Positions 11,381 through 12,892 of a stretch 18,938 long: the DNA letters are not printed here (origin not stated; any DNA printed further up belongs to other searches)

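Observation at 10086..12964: About 2.9 kb insertion at the 3' end of an intron-containing tRNA-Glu, flanked by a 13-bp direct repeat of the tRNA terminus, with three unknown genes and no integrase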

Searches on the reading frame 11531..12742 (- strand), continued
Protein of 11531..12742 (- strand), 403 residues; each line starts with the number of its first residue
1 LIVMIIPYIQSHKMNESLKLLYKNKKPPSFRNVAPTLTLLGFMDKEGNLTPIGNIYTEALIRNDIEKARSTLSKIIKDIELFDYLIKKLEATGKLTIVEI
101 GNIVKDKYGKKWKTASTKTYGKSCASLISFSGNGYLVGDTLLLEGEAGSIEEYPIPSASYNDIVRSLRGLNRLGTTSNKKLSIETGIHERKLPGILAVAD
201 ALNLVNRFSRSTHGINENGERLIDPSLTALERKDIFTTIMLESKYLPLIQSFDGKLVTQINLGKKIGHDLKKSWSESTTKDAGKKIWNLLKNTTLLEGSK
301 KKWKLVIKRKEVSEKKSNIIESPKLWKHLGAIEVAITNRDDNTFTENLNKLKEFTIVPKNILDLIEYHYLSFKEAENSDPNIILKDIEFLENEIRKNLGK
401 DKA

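Call 61: find_encoding_contigs(protein=P0008, flank=10000, max_places=2)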
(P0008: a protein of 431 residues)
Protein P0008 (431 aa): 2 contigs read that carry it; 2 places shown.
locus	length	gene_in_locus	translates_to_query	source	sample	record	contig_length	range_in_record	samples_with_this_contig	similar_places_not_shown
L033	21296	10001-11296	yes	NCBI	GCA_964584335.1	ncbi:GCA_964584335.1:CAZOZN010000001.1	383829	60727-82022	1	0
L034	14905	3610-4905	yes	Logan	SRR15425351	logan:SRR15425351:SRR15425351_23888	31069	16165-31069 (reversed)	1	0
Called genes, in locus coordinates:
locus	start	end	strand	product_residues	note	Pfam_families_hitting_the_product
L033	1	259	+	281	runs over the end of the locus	-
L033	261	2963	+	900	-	PF05872:HerA_C (weak)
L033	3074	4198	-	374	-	-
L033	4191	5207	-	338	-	-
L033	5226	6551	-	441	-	PF04055:Radical_SAM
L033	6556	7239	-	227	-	PF04055:Radical_SAM (weak)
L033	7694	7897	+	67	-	-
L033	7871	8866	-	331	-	PF02899:Phage_int_SAM_1 (weak), PF13495:Phage_int_SAM_4, PF00589:Phage_integrase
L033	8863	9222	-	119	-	-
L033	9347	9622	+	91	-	-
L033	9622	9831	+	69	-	PF00125:Histone, PF00808:CBFD_NFYB_HMF, PF07524:Bromo_TP (weak), PF15511:CENP-T_C, PF02291:TFIID-31kDa (weak), PF15630:CENP-S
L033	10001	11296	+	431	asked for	PF09821:AAA_assoc_C (faint)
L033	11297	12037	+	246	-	-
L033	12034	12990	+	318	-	-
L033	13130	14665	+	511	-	PF12161:HsdM_N, PF02384:N6_Mtase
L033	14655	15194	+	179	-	-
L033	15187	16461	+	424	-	PF01420:Methylase_S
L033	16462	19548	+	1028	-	PF04313:HSDR_N, PF00270:DEAD (faint), PF04851:ResIII, PF18766:SWI2_SNF2, PF22679:T1R_D3-like, PF11867:T1RH-like_C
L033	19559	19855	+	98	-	-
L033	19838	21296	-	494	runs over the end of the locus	-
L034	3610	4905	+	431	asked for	PF09821:AAA_assoc_C (faint)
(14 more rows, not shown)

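Call 62: find_encoding_contigs(protein=P0012, flank=10000, max_places=2)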
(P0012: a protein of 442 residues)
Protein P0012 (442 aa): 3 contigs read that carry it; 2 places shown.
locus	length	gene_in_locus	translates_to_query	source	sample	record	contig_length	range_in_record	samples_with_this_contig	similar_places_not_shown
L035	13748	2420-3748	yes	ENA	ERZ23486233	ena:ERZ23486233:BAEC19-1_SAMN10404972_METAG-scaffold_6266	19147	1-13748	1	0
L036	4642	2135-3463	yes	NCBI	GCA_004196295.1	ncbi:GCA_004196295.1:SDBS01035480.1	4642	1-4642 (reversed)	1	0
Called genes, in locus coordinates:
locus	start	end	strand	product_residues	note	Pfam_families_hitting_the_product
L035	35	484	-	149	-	-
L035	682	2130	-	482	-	-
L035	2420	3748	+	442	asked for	PF09821:AAA_assoc_C (faint)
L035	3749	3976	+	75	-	-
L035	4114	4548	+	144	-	-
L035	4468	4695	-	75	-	-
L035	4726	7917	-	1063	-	PF04313:HSDR_N, PF00270:DEAD (faint), PF04851:ResIII, PF18766:SWI2_SNF2, PF22679:T1R_D3-like, PF11867:T1RH-like_C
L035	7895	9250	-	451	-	PF01420:Methylase_S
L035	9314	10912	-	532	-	PF12161:HsdM_N, PF02384:N6_Mtase, PF05175:MTS (weak), PF07669:Eco57I (weak)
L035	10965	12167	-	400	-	PF01420:Methylase_S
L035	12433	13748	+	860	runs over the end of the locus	-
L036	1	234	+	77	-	?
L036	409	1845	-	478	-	-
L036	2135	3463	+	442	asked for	PF09821:AAA_assoc_C (faint)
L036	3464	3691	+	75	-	-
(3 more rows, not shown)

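Call 76: predict_structure(alignment_id=A2)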
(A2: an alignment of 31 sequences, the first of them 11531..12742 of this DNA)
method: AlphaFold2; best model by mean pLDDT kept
length: 403 residues; sequences in the alignment: 31
mean_pLDDT: 91.2   pTM: 0.51
mean pLDDT of the five models: 91.2, 90.6, 90.1, 89.9, 89.2
residues with pLDDT >= 90: 323; 70-90: 54; 50-70: 9; < 50: 17
segments of 3 or more residues with pLDDT < 50: 146-150, 311-320
pLDDT, mean of each block of 10 residues (from residue 1): 84 95 91 95 96 98 94 97 97 95 94 94 97 91 64 88 98 94 98 97 88 91 97 96 94 95 95 95 97 92 84 42 86 95 97 92 95 89 94 86 52
secondary structure, 60 per line:
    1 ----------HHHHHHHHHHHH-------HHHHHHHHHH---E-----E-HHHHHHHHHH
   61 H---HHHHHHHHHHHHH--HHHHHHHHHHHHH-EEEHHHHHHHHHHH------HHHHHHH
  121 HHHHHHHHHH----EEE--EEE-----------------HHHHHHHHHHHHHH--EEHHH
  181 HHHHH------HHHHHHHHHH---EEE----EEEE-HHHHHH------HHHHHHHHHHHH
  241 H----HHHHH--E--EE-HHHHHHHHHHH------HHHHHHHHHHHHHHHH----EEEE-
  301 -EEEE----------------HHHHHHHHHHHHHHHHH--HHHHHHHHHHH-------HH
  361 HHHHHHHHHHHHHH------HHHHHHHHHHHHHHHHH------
elements in order: H11-22 H30-39 H51-61 H65-77 H80-92 E94-96 H97-107 H114-130 E135-137 E140-142 H160-173 H178-185 H192-201 E205-207 E212-215 H217-222 H229-241 H246-250 H259-269 H276-291 E296-299 E302-305 H322-338 H341-351 H359-374 H381-397

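Call 80: fold_search(model_id=the predicted structure, library=pdb)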
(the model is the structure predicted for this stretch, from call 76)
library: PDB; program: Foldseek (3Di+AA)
matches with E <= 10: 914; with E <= 0.001: 0
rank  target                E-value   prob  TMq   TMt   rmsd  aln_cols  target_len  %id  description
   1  1fok_A                7.8e-03  0.97  0.19  0.14  19.4       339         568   12  STRUCTURE OF RESTRICTION ENDONUCLEASE FOKI BOUND TO DNA (released 1997-12-03)
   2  6qnz_A                1.1e-02  0.75  0.20  0.14  25.1       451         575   12  Crystal structure of the site-specific DNA nickase N.BspD6I E418A Mutant (released 2020-03-04)
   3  2fok_A                1.8e-02  0.93  0.19  0.14  18.9       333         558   10  STRUCTURE OF RESTRICTION ENDONUCLEASE FOKI (released 1998-06-17)
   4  8cli_A                2.6e-02  0.60  0.12  0.10  18.8       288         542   14  TFIIIC TauB-DNA monomer (released 2023-06-21)
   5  2fok_B                2.7e-02  0.93  0.20  0.15  18.9       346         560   12  STRUCTURE OF RESTRICTION ENDONUCLEASE FOKI (released 1998-06-17)
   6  1lva                  3.4e-02  0.60  0.15  0.21  19.4       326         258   12  Crystal structure of a C-terminal fragment of Moorella thermoacetica elongation factor SelB (released 2002-08-21)
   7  5lhc_A                5.2e-02  0.47  0.18  0.14  25.1       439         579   11  The structure of D456A mutant of Nt.BspD6I nicking endonuclease at 0.24 nm resolution . (released 2017-08-16)
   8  5afq_B                6.5e-02  0.23  0.15  0.14  23.1       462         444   11  Crystal structure of RPC62 - RPC32 beta (released 2015-10-07)
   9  9zd6_A                8.2e-02  0.51  0.14  0.14  18.4       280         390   11  Bacterial interstrand DNA crosslink glycosylase AlkX/YcaQ bound to DNA (released 2026-01-14)
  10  2uwm_A                8.6e-02  0.72  0.13  0.25  17.6       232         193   11  C-TERMINAL DOMAIN(WH2-WH4) OF ELONGATION FACTOR SELB IN COMPLEX WITH SECIS RNA (released 2007-05-08)
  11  7z1l_O                8.6e-02  0.18  0.15  0.11  22.8       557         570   10  Structure of yeast RNA Polymerase III Pre-Termination Complex (PTC) (released 2022-08-31)
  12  2ewf                  9.0e-02  0.35  0.19  0.14  25.5       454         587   12  Crystal structure of the site-specific DNA nickase N.BspD6I (released 2006-11-21)
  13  2pjp_A                9.5e-02  0.95  0.14  0.38  10.7       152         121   10  Structure of the mRNA-binding domain of elongation factor SelB from E.coli in complex with SECIS RNA (released 2007-10-30)
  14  8b9x_B                9.5e-02  0.54  0.14  0.21  23.0       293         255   10  Chimeric protein of human UFM1 E3 ligase, UFL1, and DDRGK1 (released 2023-10-25)
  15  5afq_A                1.1e-01  0.21  0.16  0.15  22.7       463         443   12  Crystal structure of RPC62 - RPC32 beta (released 2015-10-07)
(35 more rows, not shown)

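Call 83: search_protein_families(library=pfam, proteins=[L028:11356-11733:+, L030:11866-12228:+, L033:14655-15191:+, L033:11297-12034:+, L033:12034-12987:+, L035:4114-4545:+, L033:8863-9219:-], max_evalue=10)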
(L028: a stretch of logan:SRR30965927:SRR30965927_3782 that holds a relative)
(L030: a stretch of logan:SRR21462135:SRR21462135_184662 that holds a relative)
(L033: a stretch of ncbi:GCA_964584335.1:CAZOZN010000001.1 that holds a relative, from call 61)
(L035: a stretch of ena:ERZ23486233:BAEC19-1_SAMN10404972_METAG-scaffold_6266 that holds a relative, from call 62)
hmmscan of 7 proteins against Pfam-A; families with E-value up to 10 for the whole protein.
L028:11356-11733:+ (126 aa): 0 families

L030:11866-12228:+ (121 aa): 1 family
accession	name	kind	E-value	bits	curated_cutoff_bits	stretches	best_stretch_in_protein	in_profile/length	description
PF04561.19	RNA_pol_Rpb2_2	-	0.089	12.9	21.7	1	53-109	56-115/190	RNA polymerase Rpb2, domain 2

L033:14655-15191:+ (179 aa): 1 family
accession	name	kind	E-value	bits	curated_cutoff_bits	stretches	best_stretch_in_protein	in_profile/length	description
PF07757.19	AdoMet_MTase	-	0.094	13.4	27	1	4-35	20-50/115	Predicted AdoMet-dependent methyltransferase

L033:11297-12034:+ (246 aa): 1 family
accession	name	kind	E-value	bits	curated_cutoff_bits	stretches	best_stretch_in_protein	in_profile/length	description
PF17727.6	CtsR_C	-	0.061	14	23.8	1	149-175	18-44/72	CtsR C-terminal dimerization domain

L033:12034-12987:+ (318 aa): 1 family
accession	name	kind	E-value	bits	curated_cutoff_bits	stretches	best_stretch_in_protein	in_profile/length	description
PF24944.1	DUF7758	-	0.04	14.6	27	2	56-94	68-106/126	Domain of unknown function (DUF7758)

L035:4114-4545:+ (144 aa): 0 families

L033:8863-9219:- (118 aa): 1 family
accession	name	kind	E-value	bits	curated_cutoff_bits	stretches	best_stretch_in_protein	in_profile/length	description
PF08282.18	Hydrolase_3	-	0.31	11.2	20.9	1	15-93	75-152/255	haloacid dehalogenase-like hydrolase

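Call 89: fold_search(model_id=the predicted structure, library=viral)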
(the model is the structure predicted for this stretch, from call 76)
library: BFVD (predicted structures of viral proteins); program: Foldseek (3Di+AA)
matches with E <= 10: 581; with E <= 0.001: 0
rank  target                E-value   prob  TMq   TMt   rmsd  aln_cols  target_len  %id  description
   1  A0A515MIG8            3.9e-03  1.00  0.14  0.31  15.4       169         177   15  HTH marR-type domain-containing protein [Gordonia phage SheckWes]
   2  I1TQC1                1.1e-02  0.35  0.12  0.09  24.8       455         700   12  (no name in the UniProt tables at hand)
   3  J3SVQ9                2.1e-02  0.98  0.16  0.10  15.4       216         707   11  Uncharacterized protein [Caulobacter phage phiCbK]
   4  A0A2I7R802            3.5e-02  0.77  0.13  0.22  16.5       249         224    8  (no name in the UniProt tables at hand)
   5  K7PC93                4.2e-02  0.96  0.12  0.35  11.8       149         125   17  Protein ORF112 [Cyprinid herpesvirus 1]
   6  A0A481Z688            4.2e-02  0.75  0.14  0.12  18.2       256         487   17  3'-5' exonuclease [Pithovirus LCPAC102]
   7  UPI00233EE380         5.2e-02  0.92  0.15  0.33  10.9       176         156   11  (no name look-up for this kind of identifier)
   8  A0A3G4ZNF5            6.3e-02  0.35  0.14  0.07  24.4       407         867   11  Cullin family protein [Terrestrivirus sp.]
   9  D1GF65                6.6e-02  0.72  0.13  0.24  15.1       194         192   16  Uncharacterized protein [Sulfolobus spindle-shaped virus 7]
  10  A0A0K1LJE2            7.2e-02  0.93  0.14  0.36  12.6       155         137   10  (no name in the UniProt tables at hand)
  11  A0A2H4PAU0            7.6e-02  0.90  0.19  0.23  13.7       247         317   14  (no name in the UniProt tables at hand)
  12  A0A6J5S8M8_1          8.3e-02  0.60  0.14  0.06  15.6       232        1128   10  Large polyvalent protein-associated domain-containing protein [uncultured Caudovirales phage]
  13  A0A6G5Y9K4            9.5e-02  0.72  0.13  0.20  19.6       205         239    9  (no name in the UniProt tables at hand)
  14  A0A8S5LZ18            1.0e-01  0.38  0.12  0.10  21.0       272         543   14  Integrase [Siphoviridae sp. ctCsv15]
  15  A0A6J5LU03            1.2e-01  0.54  0.12  0.22  22.1       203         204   15  Transcription regulator TrmB, N-terminal [uncultured Caudovirales phage]
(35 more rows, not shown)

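Call 90: find_encoding_contigs(protein=P0058, flank=10000, max_places=2)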
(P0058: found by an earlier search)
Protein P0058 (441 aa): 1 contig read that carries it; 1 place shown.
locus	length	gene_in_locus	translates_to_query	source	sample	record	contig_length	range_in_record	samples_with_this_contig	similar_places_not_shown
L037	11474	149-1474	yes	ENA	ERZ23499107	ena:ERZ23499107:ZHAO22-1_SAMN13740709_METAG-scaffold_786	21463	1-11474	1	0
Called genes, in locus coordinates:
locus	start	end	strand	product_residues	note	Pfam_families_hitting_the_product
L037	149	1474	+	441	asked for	PF09821:AAA_assoc_C (faint)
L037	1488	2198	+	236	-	-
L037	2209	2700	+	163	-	PF09821:AAA_assoc_C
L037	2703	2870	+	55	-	-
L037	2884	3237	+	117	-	-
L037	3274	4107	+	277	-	-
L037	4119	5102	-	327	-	-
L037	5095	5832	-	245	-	-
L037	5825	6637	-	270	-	-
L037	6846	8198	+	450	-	PF00149:Metallophos, PF12850:Metallophos_2 (faint)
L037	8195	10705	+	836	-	-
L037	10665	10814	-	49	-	-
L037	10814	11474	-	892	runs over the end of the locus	-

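Call 105: search_protein_families(library=padloc, alignment_id=A2, max_evalue=0.01)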
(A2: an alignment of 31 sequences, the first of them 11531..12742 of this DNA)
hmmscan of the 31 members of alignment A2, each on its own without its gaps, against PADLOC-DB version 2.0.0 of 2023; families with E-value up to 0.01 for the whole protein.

A. member 1, window:11531-12742:- (403 aa): 0 families

B. families by the number of members that match (of 31 scanned): 30 families (the first 25 are shown)
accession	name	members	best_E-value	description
PDLC01879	CARF3--CARF_TM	11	7.5e-10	-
PDLC01850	CARF3--CARF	9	4.5e-06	-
PDLC01044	Csa3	7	1.5e-07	Type I-A associated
PDLC01268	CasR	7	8.7e-06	"CAS-I,CAS-II,CAS-III,CAS-IV,CAS-V,CAS-VI; associated_signaling"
PDLC01438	Csa3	6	3.6e-09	"CAS-I,CAS-II,CAS-III,CAS-IV,CAS-V,CAS-VI; associated_signaling"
PDLC01848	CARF3--CARF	6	5.3e-08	-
PDLC01434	CasR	6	1.5e-06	"CAS-I,CAS-II,CAS-III,CAS-IV,CAS-V,CAS-VI; associated_signaling"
PDLC03871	LmuC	6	2.4e-05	-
PDLC02933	PRTase_III-A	5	2.4e-08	-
PDLC01849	CARF3--CARF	5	0.00017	-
PDLC02975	WH_III-A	4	4.5e-05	-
PDLC05067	PDC-S69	3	8.4e-05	-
PDLC01852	CARF3--CARF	3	0.00091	-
PDLC04796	PDC-S02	3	0.0013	-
PDLC01865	CARF3--CARF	2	0.0002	-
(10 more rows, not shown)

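Call 106: search_protein_families(library=padloc, proteins=[L028:11194-12021:+, L030:11269-12231:+, L033:11297-12034:+, L033:12034-12987:+, L033:14655-15191:+, L031:3219-4109:+, L037:3274-4104:+, L037:6846-8195:+, L037:8195-10702:+, L028:5248-6234:+], max_evalue=0.01)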
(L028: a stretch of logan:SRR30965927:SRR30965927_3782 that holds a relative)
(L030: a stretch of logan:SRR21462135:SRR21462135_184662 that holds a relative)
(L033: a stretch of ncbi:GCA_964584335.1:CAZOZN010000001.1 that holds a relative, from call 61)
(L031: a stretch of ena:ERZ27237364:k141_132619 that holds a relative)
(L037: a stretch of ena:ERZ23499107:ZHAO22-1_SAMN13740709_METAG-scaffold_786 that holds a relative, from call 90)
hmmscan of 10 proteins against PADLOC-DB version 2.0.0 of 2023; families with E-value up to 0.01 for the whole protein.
L028:11194-12021:+ (275 aa): 0 families

L030:11269-12231:+ (320 aa): 0 families

L033:11297-12034:+ (246 aa): 0 families

L033:12034-12987:+ (318 aa): 0 families

L033:14655-15191:+ (179 aa): 0 families

L031:3219-4109:+ (297 aa): 11 families
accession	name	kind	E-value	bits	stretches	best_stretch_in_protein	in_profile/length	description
PDLC03049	REase_I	-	7.5e-23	78.4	1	13-289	18-296/807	Type I restriction enzyme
PDLC03047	REase_I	-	4.9e-20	68.9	1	164-291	345-470/1107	Type I restriction enzyme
PDLC03042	REase_I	-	5.2e-17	58.5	1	164-292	446-582/1170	Type I restriction enzyme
PDLC02703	PbeA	-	2.5e-08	31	1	161-288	245-377/626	PbeA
PDLC03045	REase_I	-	2.9e-07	26.8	1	185-292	287-401/995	Type I restriction enzyme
PDLC02707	PbeA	-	6.6e-07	26.3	1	158-288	248-389/672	PbeA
PDLC03048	REase_I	-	2.2e-05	20.8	1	177-289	264-383/976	Type I restriction enzyme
PDLC01439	typeIV_DinG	-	3.8e-05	20.5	1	166-241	19-88/575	CAS-IV-A; associated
PDLC02704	PbeA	-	5e-05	20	1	158-288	250-394/682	PbeA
PDLC03044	REase_I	-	0.00013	18.1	1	155-245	246-332/1034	Type I restriction enzyme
PDLC02504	BrxHI|BrxHII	-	0.0003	16.8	1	146-288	93-243/971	BrxHII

L037:3274-4104:+ (277 aa): 0 families

L037:6846-8195:+ (450 aa): 0 families

L037:8195-10702:+ (836 aa): 4 families
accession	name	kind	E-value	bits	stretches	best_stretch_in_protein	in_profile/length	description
PDLC02725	PbeC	-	7.4e-06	22.8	1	25-95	31-103/646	PbeC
PDLC00073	GajA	-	0.00014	19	1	18-65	19-66/589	AAA ATPase domain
PDLC02747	PbeC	-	0.00024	18.1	1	26-95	30-101/632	PbeC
PDLC00271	PtuA1|PtuA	-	0.0006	17.5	1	1-103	1-109/421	AAA ATPase domain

L028:5248-6234:+ (329 aa): 12 families
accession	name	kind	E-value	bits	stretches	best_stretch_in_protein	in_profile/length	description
PDLC04819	PDC-S02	-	6.1e-90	299.8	1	3-328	3-329/334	-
PDLC04815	PDC-S02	-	4.8e-61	205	1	6-326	3-339/346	-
PDLC04806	PDC-S02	-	2.5e-44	149.8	1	4-318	2-313/324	-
PDLC04824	PDC-S02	-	1.2e-19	68.7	1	4-169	2-171/308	-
PDLC03448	REase_II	-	1.5e-12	44.5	1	26-171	284-430/857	Type II restriction enzyme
PDLC04816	PDC-S02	-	2.4e-11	41.7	1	17-181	18-176/299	-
PDLC04799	PDC-S02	-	3.2e-11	40.9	1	43-169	47-170/308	-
PDLC04796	PDC-S02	-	1.8e-08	31.8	1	164-308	213-360/390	-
PDLC03657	mREase_IV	-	9.4e-07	26.4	1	172-307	150-293/317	Type IV methyl-directed restriction enzyme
PDLC00631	ZorD1|ZorD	-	3.6e-06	23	1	180-264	934-1013/1071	"SWI2/SNF2 helicase, Mrr-like nuclease"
PDLC03206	mREase_II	-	0.0017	15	1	251-305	342-396/434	Type II methyl-directed restriction enzyme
PDLC01256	Cas9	-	0.0089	12.9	0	38-204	256-385/711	"CAS-II-A,CAS-II-B,CAS-II-C; effector__SPE"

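Call 112: search_dna_similar(query=window:11531-12742:-, collection=plasmids, mode=protein, max_evalue=0.001, max_rows=10)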
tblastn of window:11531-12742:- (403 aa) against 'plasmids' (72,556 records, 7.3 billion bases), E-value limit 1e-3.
No match.

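Call 113: search_dna_similar(query=window:11531-12742:-, collection=phages, mode=protein, max_evalue=0.001, max_rows=10)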
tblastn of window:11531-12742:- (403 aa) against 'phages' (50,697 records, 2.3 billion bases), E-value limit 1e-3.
No match.

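Call 114: search_dna_similar(query=P0008, collection=plasmids, mode=protein, max_evalue=0.001, max_rows=10)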
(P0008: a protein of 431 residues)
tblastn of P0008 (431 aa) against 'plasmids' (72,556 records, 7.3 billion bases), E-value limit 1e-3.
No match.
